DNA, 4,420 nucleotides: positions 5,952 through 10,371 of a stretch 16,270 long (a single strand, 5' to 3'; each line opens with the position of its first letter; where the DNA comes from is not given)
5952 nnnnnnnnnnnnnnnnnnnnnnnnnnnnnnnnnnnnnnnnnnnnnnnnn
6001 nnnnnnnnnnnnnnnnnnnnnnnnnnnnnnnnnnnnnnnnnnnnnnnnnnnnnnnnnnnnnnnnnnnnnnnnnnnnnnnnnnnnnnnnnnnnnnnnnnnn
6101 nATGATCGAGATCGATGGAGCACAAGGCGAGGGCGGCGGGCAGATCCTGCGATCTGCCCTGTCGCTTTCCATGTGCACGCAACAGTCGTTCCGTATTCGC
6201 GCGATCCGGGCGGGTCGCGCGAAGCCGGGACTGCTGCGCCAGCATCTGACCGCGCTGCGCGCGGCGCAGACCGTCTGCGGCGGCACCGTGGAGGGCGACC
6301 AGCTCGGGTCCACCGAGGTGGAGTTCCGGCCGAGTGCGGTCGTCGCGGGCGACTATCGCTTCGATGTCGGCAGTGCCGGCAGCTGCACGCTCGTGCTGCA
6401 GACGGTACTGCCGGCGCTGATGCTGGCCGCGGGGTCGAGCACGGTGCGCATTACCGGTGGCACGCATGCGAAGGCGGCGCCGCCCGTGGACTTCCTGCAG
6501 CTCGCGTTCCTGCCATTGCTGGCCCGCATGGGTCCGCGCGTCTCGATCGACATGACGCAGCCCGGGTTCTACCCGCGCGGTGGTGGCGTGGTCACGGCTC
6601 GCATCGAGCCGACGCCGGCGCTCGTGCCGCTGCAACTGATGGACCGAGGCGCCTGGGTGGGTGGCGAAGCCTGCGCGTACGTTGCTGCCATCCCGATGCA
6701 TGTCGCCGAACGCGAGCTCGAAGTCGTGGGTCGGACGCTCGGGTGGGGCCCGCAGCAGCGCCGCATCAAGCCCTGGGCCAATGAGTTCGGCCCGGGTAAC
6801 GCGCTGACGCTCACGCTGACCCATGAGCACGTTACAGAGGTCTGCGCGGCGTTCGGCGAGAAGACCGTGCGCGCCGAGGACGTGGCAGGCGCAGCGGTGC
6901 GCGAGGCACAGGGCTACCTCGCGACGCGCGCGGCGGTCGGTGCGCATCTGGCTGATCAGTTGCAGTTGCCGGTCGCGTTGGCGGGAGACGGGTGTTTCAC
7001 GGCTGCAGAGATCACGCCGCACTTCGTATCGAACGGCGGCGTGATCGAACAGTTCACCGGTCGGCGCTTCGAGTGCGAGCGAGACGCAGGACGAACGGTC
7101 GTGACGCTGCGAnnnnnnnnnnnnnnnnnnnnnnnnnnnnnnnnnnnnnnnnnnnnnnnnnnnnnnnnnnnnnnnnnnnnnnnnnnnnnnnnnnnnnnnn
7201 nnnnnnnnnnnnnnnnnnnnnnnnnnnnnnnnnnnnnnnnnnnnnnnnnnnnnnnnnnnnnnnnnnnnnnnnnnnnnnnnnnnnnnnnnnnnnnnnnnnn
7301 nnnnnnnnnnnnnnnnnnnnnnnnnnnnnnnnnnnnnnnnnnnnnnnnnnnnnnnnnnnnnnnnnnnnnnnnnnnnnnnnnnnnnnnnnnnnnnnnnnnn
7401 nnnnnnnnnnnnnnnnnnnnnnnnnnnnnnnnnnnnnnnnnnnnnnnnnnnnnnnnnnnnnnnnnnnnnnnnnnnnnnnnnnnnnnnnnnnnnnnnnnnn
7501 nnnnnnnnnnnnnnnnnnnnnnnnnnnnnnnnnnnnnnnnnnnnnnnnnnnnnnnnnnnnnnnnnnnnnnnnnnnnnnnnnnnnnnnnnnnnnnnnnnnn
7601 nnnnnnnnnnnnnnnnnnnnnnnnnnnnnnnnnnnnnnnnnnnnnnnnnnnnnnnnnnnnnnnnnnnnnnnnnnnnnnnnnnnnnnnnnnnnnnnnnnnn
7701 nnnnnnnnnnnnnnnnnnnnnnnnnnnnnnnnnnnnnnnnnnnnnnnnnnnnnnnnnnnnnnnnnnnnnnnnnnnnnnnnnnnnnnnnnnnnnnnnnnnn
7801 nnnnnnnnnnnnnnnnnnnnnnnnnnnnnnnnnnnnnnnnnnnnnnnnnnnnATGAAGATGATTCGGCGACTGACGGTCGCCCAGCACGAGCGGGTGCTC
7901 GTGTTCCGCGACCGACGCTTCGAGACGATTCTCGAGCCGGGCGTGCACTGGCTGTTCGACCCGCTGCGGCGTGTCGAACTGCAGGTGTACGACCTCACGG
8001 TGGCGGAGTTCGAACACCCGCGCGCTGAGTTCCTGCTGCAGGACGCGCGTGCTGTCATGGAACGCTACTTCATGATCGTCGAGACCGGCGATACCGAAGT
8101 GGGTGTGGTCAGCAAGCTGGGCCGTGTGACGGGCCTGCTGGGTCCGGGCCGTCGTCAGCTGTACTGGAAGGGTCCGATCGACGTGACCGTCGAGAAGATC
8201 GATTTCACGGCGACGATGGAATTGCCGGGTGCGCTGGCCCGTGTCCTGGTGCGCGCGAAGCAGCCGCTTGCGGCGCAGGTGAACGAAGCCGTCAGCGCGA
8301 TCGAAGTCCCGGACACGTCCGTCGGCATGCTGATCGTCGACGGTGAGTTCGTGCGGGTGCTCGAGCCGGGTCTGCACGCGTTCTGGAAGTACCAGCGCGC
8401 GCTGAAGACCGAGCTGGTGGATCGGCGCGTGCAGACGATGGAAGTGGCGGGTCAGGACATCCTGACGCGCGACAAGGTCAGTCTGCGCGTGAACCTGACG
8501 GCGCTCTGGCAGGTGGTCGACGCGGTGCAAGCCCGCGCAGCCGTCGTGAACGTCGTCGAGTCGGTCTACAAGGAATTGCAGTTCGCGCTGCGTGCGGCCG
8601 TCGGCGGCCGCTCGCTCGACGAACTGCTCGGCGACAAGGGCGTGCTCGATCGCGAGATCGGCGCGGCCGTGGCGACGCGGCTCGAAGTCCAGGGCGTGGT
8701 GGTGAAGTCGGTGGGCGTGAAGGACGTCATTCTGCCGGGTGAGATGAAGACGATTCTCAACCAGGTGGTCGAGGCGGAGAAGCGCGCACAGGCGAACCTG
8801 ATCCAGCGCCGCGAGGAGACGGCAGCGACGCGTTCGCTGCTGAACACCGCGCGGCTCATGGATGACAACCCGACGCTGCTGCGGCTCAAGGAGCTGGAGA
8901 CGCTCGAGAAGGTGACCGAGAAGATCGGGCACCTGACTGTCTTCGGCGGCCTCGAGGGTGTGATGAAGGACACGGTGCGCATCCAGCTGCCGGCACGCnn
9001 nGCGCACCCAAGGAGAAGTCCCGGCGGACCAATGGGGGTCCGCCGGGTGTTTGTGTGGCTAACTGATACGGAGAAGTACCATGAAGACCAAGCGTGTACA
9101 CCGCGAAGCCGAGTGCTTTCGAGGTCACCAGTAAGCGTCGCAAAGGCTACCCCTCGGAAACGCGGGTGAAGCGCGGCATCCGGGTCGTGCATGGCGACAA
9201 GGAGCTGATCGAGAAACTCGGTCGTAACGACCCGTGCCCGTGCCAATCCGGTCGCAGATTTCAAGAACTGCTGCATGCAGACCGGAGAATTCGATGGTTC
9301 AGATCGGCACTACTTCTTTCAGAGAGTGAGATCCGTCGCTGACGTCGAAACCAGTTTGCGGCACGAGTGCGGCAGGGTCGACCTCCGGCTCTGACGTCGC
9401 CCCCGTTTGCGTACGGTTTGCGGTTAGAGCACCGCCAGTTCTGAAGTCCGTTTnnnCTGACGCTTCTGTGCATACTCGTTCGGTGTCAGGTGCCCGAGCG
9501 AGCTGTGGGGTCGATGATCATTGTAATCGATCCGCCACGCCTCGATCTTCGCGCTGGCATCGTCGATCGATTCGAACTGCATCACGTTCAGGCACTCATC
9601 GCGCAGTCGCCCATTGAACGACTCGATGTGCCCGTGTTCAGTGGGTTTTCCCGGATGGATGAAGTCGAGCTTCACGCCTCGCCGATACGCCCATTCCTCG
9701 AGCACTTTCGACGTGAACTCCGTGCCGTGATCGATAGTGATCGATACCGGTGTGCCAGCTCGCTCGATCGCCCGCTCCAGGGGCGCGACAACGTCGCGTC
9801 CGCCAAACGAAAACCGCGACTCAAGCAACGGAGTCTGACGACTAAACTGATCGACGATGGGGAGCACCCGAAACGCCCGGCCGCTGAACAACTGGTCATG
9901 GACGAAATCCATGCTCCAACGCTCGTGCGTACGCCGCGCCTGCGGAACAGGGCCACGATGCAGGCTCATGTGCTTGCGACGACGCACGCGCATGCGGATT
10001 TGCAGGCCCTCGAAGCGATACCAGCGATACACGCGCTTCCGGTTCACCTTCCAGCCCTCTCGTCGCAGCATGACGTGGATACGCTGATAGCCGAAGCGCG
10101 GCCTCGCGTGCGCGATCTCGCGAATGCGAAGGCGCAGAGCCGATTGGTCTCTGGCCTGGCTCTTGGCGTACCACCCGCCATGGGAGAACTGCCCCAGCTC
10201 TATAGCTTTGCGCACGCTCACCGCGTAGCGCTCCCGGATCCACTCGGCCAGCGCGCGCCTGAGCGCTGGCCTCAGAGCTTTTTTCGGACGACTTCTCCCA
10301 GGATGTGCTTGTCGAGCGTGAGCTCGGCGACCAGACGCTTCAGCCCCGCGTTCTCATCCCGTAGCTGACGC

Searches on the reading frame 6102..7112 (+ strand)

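Call 9: search_protein_families(library=pfam, proteins=[window:6102-7112:+], max_evalue=0.01)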
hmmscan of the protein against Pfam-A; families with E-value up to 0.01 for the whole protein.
window:6102-7112:+ (337 aa): 2 families
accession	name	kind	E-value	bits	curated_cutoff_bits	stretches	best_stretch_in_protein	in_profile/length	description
PF01137.26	RTC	-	2.1e-77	259.7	27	1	9-324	2-220/221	RNA 3'-terminal phosphate cyclase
PF05189.18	RTC_insert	-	3e-12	47.3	23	1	181-273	2-101/102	RNA 3'-terminal phosphate cyclase (RTC), insert domain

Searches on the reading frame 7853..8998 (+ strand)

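Call 78: search_protein_families(library=pfam, proteins=[window:7853-8998:+], max_evalue=0.001)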
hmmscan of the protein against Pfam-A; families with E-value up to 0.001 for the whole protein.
window:7853-8998:+ (382 aa): 1 family
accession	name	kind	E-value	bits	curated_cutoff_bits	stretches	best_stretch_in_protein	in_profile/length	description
PF01145.31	Band_7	-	2.7e-31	109.4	23.6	1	151-322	2-175/176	SPFH domain / Band 7 family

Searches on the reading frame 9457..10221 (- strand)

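Call 78: search_protein_families(library=pfam, proteins=[window:9457-10221:-], max_evalue=0.001)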
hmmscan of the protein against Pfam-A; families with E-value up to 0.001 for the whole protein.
window:9457-10221:- (255 aa): 4 families
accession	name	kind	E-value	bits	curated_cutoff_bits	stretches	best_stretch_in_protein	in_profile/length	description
PF13683.12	rve_3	-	4.2e-28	97.3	26.5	1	181-247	1-67/67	Integrase core domain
PF00665.32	rve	-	9.9e-18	64.7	32.6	1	97-193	3-102/102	Integrase core domain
PF13276.12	HTH_21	-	2.3e-11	44.2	28.1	1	26-81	4-60/60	HTH-like domain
PF13333.12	rve_2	-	5.1e-08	33.4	22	1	200-253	1-54/56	Integrase core domain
